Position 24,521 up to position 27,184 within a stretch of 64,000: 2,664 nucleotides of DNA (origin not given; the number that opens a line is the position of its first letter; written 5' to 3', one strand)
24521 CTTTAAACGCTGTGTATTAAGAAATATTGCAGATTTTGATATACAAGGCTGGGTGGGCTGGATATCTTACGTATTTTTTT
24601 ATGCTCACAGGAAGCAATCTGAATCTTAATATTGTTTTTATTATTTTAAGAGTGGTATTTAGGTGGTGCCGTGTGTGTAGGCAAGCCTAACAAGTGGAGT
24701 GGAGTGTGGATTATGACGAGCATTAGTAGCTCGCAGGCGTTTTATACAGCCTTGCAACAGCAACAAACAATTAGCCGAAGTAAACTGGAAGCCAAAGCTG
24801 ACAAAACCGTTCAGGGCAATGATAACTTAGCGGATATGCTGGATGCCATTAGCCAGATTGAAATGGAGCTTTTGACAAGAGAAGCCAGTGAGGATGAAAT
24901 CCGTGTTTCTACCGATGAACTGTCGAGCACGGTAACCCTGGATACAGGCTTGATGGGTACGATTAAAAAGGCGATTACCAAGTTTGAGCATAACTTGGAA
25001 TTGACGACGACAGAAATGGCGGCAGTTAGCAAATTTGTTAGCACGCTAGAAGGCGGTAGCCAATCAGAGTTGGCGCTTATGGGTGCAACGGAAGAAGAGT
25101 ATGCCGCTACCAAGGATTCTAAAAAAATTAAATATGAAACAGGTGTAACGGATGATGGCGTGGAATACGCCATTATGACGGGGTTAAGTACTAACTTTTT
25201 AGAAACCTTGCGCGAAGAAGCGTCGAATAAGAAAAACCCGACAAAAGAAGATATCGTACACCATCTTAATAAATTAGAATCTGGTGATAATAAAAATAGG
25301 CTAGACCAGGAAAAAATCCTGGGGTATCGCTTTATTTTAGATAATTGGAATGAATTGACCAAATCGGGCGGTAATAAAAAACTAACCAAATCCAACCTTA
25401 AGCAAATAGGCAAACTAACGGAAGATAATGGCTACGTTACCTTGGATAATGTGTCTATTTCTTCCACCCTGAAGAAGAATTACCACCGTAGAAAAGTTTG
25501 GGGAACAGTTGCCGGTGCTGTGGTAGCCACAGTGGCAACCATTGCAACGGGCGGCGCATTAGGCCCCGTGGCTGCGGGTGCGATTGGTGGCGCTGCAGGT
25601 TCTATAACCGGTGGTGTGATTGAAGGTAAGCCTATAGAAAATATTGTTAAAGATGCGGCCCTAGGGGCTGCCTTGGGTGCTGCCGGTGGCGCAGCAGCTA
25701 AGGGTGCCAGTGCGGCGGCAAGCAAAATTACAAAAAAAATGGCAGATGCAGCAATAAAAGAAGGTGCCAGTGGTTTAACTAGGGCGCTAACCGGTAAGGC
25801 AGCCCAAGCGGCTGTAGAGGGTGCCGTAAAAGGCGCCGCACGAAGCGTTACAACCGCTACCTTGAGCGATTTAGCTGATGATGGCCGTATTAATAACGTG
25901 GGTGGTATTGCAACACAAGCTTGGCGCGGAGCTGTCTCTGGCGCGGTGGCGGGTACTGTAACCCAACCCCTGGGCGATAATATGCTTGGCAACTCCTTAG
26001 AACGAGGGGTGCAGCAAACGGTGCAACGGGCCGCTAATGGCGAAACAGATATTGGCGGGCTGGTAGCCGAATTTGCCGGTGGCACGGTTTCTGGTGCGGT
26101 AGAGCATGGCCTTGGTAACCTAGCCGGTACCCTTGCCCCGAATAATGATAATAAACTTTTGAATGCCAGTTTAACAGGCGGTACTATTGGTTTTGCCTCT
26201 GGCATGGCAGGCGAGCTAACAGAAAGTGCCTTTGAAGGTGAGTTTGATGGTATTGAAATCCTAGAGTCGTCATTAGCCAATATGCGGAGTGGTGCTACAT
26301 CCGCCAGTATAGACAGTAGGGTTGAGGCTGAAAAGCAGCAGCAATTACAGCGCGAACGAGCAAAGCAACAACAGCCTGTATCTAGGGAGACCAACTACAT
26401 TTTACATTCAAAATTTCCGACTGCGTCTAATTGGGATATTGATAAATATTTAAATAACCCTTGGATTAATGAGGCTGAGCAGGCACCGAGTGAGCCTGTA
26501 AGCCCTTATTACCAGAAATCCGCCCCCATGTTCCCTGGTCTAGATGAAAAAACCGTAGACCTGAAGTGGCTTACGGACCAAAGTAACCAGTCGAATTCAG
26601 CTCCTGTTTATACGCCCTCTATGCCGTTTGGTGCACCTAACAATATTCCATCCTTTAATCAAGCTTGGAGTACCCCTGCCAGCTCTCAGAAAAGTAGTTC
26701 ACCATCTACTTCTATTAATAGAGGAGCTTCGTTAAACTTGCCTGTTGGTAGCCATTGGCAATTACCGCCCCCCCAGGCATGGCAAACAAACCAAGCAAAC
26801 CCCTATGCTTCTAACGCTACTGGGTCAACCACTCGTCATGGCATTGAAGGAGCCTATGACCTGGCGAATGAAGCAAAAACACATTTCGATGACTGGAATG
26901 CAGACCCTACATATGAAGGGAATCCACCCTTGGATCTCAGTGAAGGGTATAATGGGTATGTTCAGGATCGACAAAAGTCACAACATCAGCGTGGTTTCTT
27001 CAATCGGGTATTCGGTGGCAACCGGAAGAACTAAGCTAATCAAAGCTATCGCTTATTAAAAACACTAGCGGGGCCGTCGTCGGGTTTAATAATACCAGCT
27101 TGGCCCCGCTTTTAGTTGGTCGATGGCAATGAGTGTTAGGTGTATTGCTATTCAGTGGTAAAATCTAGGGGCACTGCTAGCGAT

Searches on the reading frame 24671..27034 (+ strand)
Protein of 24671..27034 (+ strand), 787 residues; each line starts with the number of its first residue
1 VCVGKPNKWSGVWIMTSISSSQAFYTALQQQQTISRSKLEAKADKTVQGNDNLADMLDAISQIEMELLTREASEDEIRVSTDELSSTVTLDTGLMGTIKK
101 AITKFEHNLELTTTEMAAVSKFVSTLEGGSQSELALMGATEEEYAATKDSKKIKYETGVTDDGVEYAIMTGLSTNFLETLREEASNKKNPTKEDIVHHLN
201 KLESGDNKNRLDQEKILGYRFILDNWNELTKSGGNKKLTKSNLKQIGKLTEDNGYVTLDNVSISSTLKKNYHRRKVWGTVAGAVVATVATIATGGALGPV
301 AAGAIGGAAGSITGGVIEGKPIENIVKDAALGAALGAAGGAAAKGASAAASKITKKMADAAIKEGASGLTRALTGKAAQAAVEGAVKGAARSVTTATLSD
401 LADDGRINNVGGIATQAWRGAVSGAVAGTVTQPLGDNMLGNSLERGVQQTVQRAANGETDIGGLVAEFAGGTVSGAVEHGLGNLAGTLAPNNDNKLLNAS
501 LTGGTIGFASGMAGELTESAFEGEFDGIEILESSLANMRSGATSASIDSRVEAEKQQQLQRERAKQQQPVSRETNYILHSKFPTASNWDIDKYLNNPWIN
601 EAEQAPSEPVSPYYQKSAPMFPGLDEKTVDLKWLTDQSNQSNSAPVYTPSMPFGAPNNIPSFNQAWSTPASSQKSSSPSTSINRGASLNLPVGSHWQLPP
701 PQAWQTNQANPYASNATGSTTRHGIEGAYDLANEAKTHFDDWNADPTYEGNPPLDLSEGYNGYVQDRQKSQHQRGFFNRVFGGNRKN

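Call 9: search_protein_families(library=pfam, proteins=[window:24671-27034:+])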
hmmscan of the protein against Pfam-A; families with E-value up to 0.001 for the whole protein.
window:24671-27034:+ (787 aa): 0 families

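Call 28: find_homologous_proteins(query=window:24713-27034:+)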
Query window:24713-27034:+ (773 aa): 2 proteins with E <= 0.001 among 8000 candidates.
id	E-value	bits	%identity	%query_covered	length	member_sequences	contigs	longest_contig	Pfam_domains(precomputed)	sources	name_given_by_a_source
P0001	0.0e+0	1692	100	100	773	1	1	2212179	-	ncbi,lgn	-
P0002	6.6e-86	307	40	62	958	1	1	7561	-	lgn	-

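Call 29: find_encoding_contigs(protein=P0001, flank=1000, max_places=4)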
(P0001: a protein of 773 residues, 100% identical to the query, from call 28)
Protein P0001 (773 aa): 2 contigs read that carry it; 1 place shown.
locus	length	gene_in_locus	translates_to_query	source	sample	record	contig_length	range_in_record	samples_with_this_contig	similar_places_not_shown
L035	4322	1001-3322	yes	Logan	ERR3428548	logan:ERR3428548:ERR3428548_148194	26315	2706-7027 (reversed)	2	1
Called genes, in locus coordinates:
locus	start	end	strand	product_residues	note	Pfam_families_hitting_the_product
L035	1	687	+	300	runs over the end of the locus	PF02826:2-Hacid_dh_C, PF03446:NAD_binding_2, PF03807:F420_oxidored (weak), PF14833:NAD_binding_11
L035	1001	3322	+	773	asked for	-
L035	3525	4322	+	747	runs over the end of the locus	PF00324:AA_permease, PF13520:AA_permease_2, PF03522:SLC12 (weak)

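Call 30: find_encoding_contigs(protein=P0002, flank=10000, max_places=4)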
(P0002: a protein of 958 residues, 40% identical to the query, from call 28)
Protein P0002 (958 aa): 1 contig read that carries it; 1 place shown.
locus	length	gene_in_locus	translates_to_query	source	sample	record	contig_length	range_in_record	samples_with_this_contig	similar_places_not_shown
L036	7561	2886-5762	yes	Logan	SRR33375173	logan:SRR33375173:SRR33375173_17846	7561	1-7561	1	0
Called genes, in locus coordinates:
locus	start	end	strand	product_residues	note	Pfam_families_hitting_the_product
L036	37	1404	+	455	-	PF01654:Cyt_bd_oxida_I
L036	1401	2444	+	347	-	PF02322:Cyt_bd_oxida_II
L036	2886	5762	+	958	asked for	-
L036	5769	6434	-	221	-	-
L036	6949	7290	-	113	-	-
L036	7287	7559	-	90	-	?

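Call 55: search_protein_families(library=ncbifam, proteins=[window:24713-27034:+], max_evalue=0.01)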
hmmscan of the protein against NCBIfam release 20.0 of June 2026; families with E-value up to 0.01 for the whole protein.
window:24713-27034:+ (773 aa): 0 families

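Call 57: search_solved_structures(query=window:24713-27034:+, max_evalue=0.1)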
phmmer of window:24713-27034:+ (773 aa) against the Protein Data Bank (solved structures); distinct sequences matched with E-value up to 0.1: 0.

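Call 80: predict_structure(alignment_id=A5)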
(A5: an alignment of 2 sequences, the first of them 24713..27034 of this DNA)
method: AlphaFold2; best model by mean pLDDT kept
length: 773 residues; sequences in the alignment: 2
mean_pLDDT: 36.2   pTM: 0.26
mean pLDDT of the five models: 36.2, 35.5, 35.5, 32.1, 31.3
residues with pLDDT >= 90: 0; 70-90: 58; 50-70: 43; < 50: 672
segments of 3 or more residues with pLDDT < 50: 1-125, 144-153, 218-220, 235-238, 244-773
pLDDT, mean of each block of 10 residues (from residue 1): 29 28 36 38 43 38 38 31 28 28 26 27 49 75 44 61 84 75 81 77 74 58 65 51 45 31 30 29 36 39 36 39 38 30 31 28 30 29 28 30 33 27 31 36 31 33 32 29 29 30 30 30 29 30 37 33 27 29 28 30 24 23 24 27 26 24 22 23 25 25 27 31 36 32 30 33 33 28
secondary structure, 60 per line:
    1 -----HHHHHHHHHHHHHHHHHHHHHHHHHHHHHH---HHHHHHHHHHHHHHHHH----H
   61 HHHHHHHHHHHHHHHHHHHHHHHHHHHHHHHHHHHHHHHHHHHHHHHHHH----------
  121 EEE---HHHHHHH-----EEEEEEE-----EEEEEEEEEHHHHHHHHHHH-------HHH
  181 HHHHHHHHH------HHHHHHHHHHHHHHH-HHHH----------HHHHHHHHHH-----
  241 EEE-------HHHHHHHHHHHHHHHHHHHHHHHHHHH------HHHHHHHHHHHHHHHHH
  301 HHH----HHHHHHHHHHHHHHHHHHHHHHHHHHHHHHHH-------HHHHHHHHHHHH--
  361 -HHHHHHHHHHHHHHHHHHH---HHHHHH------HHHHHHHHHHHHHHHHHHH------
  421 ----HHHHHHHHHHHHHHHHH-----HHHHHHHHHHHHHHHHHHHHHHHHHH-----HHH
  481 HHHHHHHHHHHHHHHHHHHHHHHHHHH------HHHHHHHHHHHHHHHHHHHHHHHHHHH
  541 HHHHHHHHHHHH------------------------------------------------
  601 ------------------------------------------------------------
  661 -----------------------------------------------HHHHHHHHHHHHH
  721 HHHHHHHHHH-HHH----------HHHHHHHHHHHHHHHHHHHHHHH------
elements in order (helices of 4 or more, strands of 3 or more residues): H6-35 H39-55 H60-110 E121-123 H127-133 E139-145 E151-159 H160-170 H178-189 H196-210 H212-215 H226-235 E241-243 H251-277 H284-303 H308-339 H347-358 H362-380 H384-389 H396-414 H425-441 H447-472 H478-507 H514-552 H708-730 H745-767

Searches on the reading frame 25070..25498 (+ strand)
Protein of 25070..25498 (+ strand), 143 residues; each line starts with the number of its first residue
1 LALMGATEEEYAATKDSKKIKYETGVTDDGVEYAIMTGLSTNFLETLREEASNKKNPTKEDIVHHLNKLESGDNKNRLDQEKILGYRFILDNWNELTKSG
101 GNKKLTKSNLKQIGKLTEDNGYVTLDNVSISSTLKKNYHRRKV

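Call 90: search_protein_representatives(protein=window:25070-25498:+)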
Query: 143 residues. Proteins with E-value up to 0.001 (for the whole library): 4; up to 1e-10: 2; up to 1e-30: 2. The best 4 are listed.
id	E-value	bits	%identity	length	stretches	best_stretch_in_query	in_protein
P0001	2.3e-84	296.5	99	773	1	1-143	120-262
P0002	1.4e-36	142.0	51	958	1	2-143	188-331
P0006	3.2e-09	53.5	60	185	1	2-51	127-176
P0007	3.7e-05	40.3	30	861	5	49-129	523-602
